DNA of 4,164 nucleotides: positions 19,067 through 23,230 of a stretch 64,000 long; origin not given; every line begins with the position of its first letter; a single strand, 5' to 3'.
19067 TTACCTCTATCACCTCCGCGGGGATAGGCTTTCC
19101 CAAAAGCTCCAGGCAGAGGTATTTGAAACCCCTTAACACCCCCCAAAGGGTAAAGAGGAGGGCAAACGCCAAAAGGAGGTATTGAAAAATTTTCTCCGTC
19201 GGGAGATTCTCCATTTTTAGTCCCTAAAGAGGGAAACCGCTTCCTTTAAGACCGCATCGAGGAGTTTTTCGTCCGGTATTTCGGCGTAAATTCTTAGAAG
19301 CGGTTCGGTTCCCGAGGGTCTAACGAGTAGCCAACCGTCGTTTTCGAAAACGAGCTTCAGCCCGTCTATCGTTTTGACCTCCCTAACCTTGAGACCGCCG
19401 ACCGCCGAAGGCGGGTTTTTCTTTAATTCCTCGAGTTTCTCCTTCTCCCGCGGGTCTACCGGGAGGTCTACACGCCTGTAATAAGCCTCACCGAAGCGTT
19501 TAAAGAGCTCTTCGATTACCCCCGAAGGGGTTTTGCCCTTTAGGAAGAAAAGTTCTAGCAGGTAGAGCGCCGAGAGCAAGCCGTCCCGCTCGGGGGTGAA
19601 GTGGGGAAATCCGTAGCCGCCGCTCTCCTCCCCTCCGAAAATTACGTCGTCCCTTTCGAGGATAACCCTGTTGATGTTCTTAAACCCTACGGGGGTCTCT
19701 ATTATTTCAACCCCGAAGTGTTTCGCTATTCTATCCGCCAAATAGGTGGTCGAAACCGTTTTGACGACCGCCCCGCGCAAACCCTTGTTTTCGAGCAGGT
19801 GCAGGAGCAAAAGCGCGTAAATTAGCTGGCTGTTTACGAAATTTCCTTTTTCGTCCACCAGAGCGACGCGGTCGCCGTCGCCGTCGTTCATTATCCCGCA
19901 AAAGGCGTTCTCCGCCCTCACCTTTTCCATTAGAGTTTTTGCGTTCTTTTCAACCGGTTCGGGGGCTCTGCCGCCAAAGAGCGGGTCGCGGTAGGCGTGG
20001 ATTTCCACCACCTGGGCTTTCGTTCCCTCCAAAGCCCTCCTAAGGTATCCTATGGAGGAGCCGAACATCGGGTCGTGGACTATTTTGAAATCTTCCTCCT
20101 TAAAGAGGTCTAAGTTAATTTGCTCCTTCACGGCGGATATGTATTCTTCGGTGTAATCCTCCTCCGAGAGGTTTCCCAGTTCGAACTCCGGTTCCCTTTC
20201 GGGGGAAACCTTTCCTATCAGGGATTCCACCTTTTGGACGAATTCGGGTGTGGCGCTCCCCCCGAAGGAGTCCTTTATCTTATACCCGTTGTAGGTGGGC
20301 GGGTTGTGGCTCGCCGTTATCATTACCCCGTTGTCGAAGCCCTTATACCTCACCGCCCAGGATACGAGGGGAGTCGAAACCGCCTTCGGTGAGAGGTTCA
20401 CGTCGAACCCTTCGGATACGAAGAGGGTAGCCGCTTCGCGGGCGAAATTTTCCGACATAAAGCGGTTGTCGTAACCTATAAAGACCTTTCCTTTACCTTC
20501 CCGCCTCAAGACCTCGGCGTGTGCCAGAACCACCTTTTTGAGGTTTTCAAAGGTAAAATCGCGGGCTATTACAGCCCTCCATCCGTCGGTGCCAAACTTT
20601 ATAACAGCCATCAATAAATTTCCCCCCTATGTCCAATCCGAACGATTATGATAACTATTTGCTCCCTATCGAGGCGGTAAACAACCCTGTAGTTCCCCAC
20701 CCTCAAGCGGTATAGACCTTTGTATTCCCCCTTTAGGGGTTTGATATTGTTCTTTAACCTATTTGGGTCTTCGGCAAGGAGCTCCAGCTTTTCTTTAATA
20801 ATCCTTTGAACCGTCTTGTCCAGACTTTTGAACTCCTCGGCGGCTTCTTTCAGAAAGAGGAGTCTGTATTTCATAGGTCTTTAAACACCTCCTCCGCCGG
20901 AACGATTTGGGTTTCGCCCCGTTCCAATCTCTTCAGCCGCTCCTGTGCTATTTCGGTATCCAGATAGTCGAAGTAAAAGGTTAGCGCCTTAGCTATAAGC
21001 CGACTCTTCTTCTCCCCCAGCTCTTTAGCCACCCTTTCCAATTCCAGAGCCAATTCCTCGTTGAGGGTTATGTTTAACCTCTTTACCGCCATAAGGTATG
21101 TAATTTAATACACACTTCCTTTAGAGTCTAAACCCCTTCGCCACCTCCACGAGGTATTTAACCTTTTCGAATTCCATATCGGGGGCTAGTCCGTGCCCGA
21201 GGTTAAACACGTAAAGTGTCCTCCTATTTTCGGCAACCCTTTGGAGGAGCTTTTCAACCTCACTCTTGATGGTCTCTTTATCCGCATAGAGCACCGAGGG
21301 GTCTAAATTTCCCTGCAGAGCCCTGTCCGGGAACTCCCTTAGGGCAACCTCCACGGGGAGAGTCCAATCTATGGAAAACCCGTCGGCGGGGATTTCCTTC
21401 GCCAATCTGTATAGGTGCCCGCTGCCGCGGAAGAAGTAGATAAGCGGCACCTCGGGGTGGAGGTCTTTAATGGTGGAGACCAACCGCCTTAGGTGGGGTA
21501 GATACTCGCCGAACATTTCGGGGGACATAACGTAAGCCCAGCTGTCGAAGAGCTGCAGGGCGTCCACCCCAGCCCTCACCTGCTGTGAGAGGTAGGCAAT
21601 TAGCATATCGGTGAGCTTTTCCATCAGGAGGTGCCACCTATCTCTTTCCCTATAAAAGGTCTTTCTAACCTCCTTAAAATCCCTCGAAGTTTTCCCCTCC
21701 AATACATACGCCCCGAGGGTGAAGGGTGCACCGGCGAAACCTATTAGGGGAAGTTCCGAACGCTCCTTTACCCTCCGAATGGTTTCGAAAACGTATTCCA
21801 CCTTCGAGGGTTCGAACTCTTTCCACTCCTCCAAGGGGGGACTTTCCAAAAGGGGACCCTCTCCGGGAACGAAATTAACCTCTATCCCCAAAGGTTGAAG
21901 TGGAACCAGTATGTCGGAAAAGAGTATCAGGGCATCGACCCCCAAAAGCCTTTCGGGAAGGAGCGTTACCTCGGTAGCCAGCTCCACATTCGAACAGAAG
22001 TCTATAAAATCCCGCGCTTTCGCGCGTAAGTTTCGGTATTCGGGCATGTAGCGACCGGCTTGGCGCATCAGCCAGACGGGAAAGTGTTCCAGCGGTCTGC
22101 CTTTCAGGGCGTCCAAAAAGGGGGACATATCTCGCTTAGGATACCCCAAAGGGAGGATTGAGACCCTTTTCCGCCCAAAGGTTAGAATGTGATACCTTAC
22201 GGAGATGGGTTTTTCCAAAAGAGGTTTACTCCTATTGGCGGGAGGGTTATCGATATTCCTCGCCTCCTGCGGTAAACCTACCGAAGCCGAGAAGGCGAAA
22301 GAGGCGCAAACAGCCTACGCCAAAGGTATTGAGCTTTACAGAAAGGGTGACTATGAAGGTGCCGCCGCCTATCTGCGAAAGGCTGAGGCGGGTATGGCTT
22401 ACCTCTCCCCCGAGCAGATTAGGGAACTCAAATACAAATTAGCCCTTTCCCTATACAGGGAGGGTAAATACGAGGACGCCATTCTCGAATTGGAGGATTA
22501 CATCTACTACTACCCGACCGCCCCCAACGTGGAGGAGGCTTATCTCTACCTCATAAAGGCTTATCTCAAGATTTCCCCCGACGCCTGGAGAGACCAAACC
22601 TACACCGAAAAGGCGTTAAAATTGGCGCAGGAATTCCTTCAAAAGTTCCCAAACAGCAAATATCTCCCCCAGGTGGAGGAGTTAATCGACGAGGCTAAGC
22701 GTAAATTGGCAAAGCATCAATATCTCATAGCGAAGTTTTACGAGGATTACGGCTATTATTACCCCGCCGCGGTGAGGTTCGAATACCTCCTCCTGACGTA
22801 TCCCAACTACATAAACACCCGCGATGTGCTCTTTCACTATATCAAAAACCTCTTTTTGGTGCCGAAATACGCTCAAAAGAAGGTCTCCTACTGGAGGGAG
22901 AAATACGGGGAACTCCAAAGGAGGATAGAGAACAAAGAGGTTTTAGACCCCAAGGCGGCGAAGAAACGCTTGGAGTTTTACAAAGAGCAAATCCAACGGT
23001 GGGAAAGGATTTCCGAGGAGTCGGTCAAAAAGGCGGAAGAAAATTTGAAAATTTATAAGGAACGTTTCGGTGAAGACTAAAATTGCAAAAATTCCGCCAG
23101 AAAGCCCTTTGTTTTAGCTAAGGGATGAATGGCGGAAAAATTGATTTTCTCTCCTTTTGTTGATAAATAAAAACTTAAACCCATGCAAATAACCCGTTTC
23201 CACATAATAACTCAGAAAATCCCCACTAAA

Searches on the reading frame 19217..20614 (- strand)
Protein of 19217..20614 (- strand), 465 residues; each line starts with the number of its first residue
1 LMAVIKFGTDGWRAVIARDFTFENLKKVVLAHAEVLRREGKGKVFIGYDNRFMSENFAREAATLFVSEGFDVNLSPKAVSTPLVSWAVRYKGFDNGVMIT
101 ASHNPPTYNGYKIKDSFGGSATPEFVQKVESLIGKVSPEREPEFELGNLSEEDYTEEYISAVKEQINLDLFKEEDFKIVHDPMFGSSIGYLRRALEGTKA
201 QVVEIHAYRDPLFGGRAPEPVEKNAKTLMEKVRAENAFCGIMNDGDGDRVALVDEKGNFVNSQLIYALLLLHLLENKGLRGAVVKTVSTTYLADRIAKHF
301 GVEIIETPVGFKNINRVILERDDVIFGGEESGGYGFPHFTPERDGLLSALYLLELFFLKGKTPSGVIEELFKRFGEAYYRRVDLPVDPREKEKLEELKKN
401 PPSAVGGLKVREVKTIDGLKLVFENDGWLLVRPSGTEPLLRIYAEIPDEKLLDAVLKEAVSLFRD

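Call 10: search_protein_families(library=pfam, proteins=[window:19217-20614:-])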
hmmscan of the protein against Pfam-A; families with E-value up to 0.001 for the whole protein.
window:19217-20614:- (465 aa): 4 families
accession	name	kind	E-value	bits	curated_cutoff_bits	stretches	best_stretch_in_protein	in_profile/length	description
PF02878.22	PGM_PMM_I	-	2.1e-39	134.8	22.5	1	5-136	2-134/138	Phosphoglucomutase/phosphomannomutase, alpha/beta/alpha domain I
PF02879.22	PGM_PMM_II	-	4.3e-25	88.7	29.3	1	156-257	1-103/103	Phosphoglucomutase/phosphomannomutase, alpha/beta/alpha domain II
PF02880.22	PGM_PMM_III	-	7.5e-25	87.7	20.7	1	265-374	5-115/115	Phosphoglucomutase/phosphomannomutase, alpha/beta/alpha domain III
PF00408.26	PGM_PMM_IV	-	1e-11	45.2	23.1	1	399-458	11-64/68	Phosphoglucomutase/phosphomannomutase, C-terminal domain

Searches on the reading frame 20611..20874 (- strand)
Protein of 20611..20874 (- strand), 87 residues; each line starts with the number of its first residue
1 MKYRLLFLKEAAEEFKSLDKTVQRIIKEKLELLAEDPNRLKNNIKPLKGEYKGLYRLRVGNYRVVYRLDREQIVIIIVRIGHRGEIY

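Call 10: search_protein_families(library=pfam, proteins=[window:20611-20874:-])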
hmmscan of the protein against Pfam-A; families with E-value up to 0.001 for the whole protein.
window:20611-20874:- (87 aa): 4 families
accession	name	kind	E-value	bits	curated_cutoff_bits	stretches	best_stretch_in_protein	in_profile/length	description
PF05016.21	ParE_toxin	-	5.3e-16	59.4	23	1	7-87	3-89/89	ParE toxin of type II toxin-antitoxin system, parDE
PF05973.20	Gp49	-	4.6e-05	23.8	23.9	1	13-77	1-67/90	Phage derived protein Gp49-like (DUF891)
PF06769.20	YoeB_toxin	-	0.00017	22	27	1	13-79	7-77/80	YoeB-like toxin of bacterial type II toxin-antitoxin system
PF11663.14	Toxin_YhaV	-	0.00019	21.9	35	1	19-81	35-99/138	Toxin with endonuclease activity, of toxin-antitoxin system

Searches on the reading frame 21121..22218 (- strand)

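Call 10: search_protein_families(library=pfam, proteins=[window:21121-22218:-])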
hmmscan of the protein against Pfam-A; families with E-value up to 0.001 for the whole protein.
window:21121-22218:- (365 aa): 1 family
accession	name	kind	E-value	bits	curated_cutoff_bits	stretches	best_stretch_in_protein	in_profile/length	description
PF01208.23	URO-D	-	1.4e-112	376.6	23.9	1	32-361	4-344/346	Uroporphyrinogen decarboxylase (URO-D)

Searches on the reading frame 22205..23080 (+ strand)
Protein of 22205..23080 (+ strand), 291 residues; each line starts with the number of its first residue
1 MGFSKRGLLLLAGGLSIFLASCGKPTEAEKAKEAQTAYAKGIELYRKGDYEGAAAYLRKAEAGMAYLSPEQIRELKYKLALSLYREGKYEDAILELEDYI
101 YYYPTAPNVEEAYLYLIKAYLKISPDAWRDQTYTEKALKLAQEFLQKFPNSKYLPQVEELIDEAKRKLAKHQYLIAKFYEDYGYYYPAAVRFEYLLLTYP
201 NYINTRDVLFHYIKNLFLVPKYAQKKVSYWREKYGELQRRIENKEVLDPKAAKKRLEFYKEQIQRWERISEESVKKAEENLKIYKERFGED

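Call 10: search_protein_families(library=pfam, proteins=[window:22205-23080:+])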
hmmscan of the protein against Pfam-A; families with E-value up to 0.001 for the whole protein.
window:22205-23080:+ (291 aa): 2 families
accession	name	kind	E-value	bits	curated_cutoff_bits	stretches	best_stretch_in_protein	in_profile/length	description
PF13525.12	YfiO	-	8.8e-33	114.2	25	1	31-213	2-185/203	Outer membrane lipoprotein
PF13432.12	TPR_16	-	2.8e-05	24.9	32.7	1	38-100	1-57/65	Tetratricopeptide repeat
